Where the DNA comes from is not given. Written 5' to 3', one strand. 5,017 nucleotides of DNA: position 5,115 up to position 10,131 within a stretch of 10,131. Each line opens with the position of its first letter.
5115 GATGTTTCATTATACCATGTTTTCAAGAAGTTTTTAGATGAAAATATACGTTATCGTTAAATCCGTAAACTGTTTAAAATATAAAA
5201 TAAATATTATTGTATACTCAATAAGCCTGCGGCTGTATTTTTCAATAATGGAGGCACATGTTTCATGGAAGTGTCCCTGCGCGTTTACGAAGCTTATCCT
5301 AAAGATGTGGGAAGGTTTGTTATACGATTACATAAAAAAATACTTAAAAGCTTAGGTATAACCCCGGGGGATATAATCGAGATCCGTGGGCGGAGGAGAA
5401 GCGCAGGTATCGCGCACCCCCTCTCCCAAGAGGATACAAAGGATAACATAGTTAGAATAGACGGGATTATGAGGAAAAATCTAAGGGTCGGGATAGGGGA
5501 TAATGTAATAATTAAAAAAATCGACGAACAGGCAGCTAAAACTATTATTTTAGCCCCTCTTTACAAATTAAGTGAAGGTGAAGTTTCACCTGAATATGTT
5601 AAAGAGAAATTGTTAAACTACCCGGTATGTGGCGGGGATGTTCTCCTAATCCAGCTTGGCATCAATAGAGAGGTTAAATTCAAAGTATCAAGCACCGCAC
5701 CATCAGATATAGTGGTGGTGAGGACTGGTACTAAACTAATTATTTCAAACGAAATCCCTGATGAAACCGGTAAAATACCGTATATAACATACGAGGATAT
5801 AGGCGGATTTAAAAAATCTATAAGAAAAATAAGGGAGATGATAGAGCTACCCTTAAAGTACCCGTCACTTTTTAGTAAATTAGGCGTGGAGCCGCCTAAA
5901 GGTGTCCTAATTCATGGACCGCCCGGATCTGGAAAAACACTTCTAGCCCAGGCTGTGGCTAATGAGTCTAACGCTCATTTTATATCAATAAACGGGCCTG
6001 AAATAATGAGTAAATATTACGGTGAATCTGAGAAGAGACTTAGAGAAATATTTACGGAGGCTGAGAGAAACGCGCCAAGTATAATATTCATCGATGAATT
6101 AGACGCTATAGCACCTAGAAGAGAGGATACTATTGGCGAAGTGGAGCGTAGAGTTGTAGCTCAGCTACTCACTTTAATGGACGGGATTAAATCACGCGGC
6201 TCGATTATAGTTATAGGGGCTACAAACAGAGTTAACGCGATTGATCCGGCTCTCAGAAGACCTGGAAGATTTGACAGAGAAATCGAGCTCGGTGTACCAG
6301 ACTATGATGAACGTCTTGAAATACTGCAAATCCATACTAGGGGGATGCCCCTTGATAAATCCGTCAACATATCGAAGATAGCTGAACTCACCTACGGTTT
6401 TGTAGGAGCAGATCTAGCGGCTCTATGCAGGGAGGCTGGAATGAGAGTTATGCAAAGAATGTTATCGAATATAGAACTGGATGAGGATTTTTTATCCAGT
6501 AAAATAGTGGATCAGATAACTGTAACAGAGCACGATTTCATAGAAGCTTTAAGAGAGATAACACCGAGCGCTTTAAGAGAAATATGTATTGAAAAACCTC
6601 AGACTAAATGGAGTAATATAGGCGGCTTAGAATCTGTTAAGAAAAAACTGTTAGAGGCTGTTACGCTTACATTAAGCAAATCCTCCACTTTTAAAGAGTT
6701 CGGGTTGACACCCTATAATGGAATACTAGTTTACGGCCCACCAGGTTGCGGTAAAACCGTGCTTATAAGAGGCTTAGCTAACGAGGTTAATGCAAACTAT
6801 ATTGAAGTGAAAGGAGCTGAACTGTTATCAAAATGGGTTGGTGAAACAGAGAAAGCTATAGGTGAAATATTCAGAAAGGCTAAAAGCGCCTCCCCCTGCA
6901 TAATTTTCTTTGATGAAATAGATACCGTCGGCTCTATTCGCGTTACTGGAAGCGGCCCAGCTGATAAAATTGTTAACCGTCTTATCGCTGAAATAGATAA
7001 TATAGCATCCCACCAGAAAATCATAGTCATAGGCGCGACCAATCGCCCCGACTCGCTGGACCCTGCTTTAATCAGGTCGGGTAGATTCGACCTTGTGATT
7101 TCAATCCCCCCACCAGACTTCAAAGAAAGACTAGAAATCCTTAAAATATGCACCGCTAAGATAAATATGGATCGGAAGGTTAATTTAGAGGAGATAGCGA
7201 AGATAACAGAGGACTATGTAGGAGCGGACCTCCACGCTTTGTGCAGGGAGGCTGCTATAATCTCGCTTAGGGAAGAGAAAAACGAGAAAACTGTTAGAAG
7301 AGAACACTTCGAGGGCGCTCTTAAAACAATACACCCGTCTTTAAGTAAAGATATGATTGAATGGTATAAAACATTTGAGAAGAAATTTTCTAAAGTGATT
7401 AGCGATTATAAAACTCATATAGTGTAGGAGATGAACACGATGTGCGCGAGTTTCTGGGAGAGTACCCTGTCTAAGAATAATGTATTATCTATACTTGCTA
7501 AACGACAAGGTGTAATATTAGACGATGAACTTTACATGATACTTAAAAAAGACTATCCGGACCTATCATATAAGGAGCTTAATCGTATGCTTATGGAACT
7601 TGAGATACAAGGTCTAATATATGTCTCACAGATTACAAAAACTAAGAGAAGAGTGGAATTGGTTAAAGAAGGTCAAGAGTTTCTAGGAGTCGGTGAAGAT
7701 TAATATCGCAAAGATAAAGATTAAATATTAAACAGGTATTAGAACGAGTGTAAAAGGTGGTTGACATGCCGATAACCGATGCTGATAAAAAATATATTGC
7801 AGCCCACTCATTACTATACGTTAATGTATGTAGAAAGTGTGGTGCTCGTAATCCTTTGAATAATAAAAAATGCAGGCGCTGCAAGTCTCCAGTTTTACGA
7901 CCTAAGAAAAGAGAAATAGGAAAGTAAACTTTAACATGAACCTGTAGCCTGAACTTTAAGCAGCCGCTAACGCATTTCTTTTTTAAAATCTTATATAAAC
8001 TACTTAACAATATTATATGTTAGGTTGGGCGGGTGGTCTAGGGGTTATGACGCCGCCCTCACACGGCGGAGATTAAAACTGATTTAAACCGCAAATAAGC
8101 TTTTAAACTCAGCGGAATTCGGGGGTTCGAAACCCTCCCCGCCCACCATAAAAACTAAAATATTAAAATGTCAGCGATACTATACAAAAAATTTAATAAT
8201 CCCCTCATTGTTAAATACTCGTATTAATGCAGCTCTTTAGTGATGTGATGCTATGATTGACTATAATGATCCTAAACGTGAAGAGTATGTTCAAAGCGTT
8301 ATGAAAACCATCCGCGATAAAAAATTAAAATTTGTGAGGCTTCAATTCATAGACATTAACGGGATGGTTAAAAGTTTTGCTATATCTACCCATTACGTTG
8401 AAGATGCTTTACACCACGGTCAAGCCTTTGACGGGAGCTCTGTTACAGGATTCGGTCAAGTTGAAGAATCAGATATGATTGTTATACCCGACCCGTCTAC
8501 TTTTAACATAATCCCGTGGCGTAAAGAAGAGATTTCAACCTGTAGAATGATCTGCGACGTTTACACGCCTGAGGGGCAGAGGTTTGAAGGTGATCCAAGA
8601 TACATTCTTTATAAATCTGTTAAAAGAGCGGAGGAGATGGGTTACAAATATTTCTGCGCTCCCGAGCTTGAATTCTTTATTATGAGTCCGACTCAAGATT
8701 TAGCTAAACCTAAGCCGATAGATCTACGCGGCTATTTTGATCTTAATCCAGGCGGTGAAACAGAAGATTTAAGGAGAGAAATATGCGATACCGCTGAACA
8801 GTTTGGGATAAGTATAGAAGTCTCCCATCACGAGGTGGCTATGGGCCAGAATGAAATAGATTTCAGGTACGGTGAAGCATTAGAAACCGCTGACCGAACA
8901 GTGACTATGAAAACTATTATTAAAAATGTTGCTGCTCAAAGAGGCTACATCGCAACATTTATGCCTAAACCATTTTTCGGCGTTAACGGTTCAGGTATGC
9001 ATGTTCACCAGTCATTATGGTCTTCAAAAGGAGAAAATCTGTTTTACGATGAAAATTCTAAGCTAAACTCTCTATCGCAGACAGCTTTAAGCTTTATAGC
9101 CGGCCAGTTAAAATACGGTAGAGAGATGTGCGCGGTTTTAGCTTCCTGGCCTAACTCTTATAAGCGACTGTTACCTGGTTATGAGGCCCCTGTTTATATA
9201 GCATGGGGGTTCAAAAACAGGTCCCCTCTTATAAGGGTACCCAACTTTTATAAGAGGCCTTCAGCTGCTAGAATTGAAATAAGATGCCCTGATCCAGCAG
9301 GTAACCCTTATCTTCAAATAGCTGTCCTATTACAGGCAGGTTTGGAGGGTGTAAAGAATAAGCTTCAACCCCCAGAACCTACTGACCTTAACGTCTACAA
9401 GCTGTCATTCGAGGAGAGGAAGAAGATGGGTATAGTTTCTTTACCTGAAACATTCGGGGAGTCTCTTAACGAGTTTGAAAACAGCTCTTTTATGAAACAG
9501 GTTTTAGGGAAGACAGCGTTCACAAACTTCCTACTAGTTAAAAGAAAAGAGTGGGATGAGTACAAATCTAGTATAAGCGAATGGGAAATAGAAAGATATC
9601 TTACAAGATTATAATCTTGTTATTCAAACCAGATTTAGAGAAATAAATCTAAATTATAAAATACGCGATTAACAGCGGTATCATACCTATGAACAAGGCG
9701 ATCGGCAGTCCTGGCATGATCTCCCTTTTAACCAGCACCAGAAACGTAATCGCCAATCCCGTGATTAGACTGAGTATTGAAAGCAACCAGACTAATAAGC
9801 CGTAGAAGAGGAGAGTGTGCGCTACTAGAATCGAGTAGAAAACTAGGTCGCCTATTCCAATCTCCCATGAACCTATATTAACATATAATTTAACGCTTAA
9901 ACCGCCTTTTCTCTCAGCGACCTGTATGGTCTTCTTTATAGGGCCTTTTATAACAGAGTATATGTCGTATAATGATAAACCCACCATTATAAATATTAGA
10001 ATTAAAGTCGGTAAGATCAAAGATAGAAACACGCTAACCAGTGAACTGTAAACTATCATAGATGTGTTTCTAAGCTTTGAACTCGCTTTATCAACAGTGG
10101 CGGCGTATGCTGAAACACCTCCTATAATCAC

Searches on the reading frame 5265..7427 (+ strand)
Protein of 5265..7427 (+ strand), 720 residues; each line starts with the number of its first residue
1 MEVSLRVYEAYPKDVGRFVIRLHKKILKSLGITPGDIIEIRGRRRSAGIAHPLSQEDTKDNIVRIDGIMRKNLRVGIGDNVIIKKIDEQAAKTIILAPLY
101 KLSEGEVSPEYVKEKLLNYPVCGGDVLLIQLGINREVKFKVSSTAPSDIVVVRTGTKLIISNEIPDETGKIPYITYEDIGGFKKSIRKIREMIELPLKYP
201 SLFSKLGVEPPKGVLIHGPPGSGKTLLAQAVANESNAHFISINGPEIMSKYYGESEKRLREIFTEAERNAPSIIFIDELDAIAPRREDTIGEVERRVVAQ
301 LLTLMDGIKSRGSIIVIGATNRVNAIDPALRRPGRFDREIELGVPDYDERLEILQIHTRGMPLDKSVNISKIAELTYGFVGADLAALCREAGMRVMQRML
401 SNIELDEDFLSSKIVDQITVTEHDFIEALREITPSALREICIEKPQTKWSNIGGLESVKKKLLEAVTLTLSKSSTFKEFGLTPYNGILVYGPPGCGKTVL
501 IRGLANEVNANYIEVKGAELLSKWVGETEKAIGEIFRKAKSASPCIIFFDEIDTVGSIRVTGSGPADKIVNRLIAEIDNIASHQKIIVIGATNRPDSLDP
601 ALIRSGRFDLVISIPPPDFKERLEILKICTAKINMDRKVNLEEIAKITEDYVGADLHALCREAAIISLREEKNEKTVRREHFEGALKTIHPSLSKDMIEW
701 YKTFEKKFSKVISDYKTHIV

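Call 48: search_protein_families(library=pfam, proteins=[window:5265-7427:+], max_evalue=0.001)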
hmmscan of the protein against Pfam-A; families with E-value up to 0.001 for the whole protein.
window:5265-7427:+ (720 aa): 44 families (the best 25 are shown)
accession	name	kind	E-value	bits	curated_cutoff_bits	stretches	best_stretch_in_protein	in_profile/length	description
PF00004.35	AAA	-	1e-91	304.6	21.2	2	214-343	1-130/131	ATPase family associated with various cellular activities (AAA)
PF17862.7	AAA_lid_3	-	1.6e-30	104.6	27.2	2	639-683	2-44/45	AAA+ lid domain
PF02359.24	CDC48_N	-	1.3e-23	83.4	35.1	1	5-87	2-84/85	Cell division protein 48 (CDC48), N-terminal domain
PF13191.12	AAA_16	-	3e-14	54.3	32.6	2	212-316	25-137/167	AAA ATPase domain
PF05496.18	RuvB_N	-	1.4e-12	48.1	27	1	211-290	33-104/159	Holliday junction DNA helicase RuvB P-loop domain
PF13173.12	AAA_14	-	1.6e-12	48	27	2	487-567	5-75/129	AAA domain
PF13401.12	AAA_22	-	8.3e-12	46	27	0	487-515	8-39/130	AAA domain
PF07728.20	AAA_5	-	2.2e-11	44.4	22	1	487-603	2-136/139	AAA domain (dynein-related subfamily)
PF20720.3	nSTAND3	-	1.4e-10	41.6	27.2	1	484-603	17-120/155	Novel STAND NTPase 3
PF07724.20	AAA_2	-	1.8e-10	41.5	27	1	214-307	6-101/166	AAA domain (Cdc48 subfamily)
PF06068.19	TIP49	-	1.8e-10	41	23.8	1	212-268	51-104/347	TIP49 P-loop domain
PF01443.25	Viral_helicase1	-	2.4e-09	37.8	21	1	487-552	1-68/228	Viral superfamily 1 RNA helicase core domain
PF01637.24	ATPase_2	-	4.7e-09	36.8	33.2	0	483-508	19-44/225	ATPase domain predominantly from Archaea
PF02933.23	CDC48_2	-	5.9e-09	35.9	22.4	1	109-161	7-58/64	Cell division protein 48 (CDC48), domain 2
PF13671.12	AAA_33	-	3.7e-08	34.2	27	1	214-274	2-47/143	AAA domain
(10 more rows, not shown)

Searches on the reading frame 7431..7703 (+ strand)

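Call 48: search_protein_families(library=pfam, proteins=[window:7431-7703:+], max_evalue=0.001)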
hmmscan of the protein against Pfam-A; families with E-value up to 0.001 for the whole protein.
window:7431-7703:+ (90 aa): 1 family
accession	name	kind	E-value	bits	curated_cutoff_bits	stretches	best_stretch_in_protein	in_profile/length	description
PF01475.25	FUR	-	0.00018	22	23.1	1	11-80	6-76/121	Ferric uptake regulator family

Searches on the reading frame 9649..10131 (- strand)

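Call 48: search_protein_families(library=pfam, proteins=[window:9649-10131:-], max_evalue=0.001)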
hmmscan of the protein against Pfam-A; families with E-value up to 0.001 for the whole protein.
window:9649-10131:- (160 aa): 1 family
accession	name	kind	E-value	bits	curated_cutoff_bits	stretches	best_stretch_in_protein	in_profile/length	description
PF01080.22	Presenilin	-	2.5e-15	56.6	34.3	2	91-159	334-403/408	Presenilin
